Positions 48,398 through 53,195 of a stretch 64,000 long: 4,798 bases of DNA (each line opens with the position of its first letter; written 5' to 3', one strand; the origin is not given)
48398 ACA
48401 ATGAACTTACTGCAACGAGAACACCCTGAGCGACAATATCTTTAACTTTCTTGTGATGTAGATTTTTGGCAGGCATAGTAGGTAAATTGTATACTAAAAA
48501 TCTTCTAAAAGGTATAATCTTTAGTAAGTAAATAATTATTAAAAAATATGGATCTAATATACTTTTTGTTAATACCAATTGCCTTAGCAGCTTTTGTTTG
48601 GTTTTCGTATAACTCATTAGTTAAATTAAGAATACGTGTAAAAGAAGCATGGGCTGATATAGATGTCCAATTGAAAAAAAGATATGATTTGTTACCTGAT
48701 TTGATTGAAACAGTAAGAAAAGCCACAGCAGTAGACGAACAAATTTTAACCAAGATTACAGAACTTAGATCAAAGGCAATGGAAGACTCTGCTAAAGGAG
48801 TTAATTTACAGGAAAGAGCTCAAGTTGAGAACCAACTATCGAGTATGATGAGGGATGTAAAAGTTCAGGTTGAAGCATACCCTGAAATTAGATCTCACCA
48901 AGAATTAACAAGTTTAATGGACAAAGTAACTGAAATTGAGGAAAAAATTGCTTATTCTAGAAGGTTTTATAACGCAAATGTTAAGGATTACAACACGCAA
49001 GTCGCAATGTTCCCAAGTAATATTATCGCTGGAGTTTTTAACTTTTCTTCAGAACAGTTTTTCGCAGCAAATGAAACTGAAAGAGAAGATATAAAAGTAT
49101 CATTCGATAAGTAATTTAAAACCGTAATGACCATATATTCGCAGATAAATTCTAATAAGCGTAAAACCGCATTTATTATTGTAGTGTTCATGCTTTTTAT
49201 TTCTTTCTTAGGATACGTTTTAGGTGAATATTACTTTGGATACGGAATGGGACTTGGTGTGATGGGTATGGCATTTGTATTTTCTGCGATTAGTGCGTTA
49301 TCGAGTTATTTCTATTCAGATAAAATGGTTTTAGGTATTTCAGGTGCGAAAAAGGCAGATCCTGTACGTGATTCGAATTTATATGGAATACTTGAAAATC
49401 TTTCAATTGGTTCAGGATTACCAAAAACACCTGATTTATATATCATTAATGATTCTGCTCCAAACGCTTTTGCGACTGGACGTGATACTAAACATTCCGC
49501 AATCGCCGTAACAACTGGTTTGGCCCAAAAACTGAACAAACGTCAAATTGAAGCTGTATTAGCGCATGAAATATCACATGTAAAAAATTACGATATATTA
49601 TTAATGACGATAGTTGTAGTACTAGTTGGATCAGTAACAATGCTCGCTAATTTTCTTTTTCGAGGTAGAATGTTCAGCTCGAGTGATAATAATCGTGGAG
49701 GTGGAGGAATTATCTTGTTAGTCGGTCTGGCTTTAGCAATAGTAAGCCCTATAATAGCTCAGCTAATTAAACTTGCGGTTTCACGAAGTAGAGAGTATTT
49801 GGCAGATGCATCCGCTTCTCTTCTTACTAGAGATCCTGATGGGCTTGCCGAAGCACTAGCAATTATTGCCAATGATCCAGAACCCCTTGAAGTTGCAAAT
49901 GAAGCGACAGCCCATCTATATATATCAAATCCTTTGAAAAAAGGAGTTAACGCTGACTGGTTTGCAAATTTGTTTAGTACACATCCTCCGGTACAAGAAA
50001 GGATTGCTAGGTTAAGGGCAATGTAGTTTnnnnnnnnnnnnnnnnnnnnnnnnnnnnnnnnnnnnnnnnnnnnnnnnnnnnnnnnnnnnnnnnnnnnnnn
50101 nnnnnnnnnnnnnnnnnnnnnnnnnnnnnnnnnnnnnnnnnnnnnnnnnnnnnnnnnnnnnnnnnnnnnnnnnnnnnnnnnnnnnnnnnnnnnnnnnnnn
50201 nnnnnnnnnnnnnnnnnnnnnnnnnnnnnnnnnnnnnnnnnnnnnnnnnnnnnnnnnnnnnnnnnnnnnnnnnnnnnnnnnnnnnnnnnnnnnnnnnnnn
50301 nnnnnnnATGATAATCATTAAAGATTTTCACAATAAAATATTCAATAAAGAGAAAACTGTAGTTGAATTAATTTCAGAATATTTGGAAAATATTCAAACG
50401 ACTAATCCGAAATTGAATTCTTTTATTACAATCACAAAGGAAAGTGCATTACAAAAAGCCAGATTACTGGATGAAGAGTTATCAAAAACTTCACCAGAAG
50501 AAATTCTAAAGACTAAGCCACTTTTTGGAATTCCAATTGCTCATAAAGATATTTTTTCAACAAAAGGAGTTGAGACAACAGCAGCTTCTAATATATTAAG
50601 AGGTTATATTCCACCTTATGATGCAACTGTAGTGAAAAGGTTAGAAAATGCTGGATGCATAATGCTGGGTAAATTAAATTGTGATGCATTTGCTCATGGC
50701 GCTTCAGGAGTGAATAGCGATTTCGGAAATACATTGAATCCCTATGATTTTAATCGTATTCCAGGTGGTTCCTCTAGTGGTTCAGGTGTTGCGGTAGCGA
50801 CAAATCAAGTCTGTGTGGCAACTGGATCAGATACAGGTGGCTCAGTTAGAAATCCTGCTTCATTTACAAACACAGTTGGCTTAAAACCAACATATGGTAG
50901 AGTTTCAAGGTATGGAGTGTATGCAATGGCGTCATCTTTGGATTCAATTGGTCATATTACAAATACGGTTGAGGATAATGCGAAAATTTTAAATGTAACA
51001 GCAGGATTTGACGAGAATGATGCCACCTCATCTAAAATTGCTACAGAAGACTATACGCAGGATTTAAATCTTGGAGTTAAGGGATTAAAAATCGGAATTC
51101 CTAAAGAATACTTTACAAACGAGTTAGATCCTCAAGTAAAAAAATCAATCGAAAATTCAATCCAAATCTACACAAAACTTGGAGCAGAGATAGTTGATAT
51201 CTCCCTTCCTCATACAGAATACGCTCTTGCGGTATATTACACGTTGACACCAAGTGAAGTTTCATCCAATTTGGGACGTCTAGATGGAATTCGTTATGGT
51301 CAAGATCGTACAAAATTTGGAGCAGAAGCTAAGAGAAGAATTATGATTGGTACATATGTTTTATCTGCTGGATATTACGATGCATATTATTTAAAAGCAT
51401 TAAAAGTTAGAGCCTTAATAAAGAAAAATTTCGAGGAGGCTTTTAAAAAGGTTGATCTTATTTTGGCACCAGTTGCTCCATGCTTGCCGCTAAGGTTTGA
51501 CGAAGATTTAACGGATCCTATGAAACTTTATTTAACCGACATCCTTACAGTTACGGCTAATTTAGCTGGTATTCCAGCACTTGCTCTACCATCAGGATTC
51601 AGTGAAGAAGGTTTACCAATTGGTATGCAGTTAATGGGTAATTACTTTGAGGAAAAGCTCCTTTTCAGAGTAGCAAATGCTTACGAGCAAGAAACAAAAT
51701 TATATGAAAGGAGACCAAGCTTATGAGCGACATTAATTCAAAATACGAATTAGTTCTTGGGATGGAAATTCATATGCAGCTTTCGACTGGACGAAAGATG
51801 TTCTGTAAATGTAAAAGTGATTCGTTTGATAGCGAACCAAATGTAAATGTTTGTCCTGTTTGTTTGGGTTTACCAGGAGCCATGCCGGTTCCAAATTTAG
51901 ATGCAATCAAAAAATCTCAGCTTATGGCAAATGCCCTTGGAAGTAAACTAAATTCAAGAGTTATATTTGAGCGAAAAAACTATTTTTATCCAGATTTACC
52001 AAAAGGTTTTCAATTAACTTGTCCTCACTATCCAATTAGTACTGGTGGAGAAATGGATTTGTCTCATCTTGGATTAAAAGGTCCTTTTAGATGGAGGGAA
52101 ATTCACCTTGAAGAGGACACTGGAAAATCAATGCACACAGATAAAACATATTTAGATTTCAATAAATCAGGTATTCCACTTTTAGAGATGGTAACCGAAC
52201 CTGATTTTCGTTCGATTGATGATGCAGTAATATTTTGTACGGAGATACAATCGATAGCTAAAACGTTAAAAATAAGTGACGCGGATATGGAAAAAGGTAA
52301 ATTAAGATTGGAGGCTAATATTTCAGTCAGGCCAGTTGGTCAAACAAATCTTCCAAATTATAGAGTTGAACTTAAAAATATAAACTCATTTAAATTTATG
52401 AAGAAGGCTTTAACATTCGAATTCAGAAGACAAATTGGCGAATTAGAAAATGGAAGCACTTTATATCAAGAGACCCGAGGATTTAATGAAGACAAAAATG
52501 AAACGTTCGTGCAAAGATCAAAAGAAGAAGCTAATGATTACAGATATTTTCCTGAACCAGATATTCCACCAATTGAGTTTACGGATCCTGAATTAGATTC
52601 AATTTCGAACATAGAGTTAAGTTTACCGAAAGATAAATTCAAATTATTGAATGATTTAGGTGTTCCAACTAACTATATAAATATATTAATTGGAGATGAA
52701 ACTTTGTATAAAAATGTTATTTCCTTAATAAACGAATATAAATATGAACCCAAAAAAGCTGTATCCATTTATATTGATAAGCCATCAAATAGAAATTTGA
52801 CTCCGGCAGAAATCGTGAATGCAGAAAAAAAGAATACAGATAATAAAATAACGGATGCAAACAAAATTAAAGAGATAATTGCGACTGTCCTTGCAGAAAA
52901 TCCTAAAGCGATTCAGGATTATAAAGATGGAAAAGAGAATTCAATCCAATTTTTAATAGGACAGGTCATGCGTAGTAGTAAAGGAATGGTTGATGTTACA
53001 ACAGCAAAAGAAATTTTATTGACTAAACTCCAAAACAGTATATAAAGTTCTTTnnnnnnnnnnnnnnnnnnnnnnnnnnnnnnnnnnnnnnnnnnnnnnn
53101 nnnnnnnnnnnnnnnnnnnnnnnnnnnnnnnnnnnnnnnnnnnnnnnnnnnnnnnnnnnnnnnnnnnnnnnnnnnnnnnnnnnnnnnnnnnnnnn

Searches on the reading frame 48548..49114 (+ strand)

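Call 46: search_protein_families(library=pfam, proteins=[window:48548-49114:+], max_evalue=0.001)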
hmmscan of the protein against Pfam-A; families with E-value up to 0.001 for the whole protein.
window:48548-49114:+ (188 aa): 2 families
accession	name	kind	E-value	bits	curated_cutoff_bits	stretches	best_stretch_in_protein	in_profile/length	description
PF04011.17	LemA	-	5.8e-48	162.9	26.2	1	34-186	1-149/149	LemA family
PF03885.18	DUF327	-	0.0004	20.8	25.8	0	88-178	17-98/143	Protein of unknown function (DUF327)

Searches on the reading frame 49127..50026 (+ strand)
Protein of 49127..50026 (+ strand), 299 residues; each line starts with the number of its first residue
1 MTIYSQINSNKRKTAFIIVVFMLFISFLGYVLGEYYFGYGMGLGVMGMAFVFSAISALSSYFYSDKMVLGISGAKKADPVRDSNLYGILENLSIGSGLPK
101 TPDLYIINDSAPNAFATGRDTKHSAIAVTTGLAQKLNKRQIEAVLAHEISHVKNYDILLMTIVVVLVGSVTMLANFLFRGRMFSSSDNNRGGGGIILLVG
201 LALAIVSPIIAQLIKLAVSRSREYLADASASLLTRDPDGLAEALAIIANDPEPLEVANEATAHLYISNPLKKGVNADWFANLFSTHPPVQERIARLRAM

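Call 46: search_protein_families(library=pfam, proteins=[window:49127-50026:+], max_evalue=0.001)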
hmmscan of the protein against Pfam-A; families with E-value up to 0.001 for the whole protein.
window:49127-50026:+ (299 aa): 2 families
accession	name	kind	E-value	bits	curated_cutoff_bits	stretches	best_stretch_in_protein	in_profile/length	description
PF01435.24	Peptidase_M48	-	2.8e-35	122.3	20.3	1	81-298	3-184/186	Peptidase family M48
PF05569.17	Peptidase_M56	-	1.8e-05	24.5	31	1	75-166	130-218/296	BlaR1 peptidase M56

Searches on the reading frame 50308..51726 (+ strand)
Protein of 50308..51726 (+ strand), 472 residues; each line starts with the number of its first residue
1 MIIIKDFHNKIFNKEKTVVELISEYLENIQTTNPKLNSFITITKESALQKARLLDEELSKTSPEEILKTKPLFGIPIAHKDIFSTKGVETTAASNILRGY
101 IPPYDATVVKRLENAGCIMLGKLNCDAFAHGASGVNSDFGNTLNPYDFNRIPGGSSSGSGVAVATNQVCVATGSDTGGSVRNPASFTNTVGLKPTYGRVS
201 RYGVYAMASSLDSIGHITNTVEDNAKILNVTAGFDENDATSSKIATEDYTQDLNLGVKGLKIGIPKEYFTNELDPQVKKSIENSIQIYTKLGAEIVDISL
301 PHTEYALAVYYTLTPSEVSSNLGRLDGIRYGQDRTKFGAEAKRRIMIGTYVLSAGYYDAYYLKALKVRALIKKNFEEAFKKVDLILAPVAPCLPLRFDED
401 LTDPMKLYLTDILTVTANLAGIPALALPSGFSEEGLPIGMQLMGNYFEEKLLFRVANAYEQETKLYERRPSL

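Call 14: search_protein_families(library=pfam, proteins=[window:50308-51726:+], max_evalue=0.001)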
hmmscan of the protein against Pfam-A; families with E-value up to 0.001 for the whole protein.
window:50308-51726:+ (472 aa): 1 family
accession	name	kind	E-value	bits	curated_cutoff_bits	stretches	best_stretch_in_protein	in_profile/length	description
PF01425.27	Amidase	-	2e-133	446.1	27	1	20-452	1-444/445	Amidase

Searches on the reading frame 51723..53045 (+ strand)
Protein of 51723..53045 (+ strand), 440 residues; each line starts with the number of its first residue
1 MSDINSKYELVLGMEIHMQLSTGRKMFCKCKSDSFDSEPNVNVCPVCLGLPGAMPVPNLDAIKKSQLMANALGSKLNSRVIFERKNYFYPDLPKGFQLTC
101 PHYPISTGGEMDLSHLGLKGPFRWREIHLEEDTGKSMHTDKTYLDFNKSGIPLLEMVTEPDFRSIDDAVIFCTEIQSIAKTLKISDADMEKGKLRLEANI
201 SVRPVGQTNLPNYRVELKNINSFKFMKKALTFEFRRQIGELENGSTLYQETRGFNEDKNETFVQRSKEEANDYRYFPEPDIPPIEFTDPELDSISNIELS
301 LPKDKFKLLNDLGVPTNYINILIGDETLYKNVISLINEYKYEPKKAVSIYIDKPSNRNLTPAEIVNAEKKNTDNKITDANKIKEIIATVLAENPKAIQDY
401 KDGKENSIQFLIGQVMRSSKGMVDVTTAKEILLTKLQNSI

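Call 14: search_protein_families(library=pfam, proteins=[window:51723-53045:+], max_evalue=0.001)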
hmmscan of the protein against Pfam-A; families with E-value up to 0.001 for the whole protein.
window:51723-53045:+ (440 aa): 2 families
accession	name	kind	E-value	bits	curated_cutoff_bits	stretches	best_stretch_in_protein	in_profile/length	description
PF02934.20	GatB_N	-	5.2e-97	324.8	23.4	1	11-288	2-273/277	GatB/GatE catalytic domain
PF02637.23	GatB_Yqey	-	5.3e-17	62.5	27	1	330-436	46-148/148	GatB domain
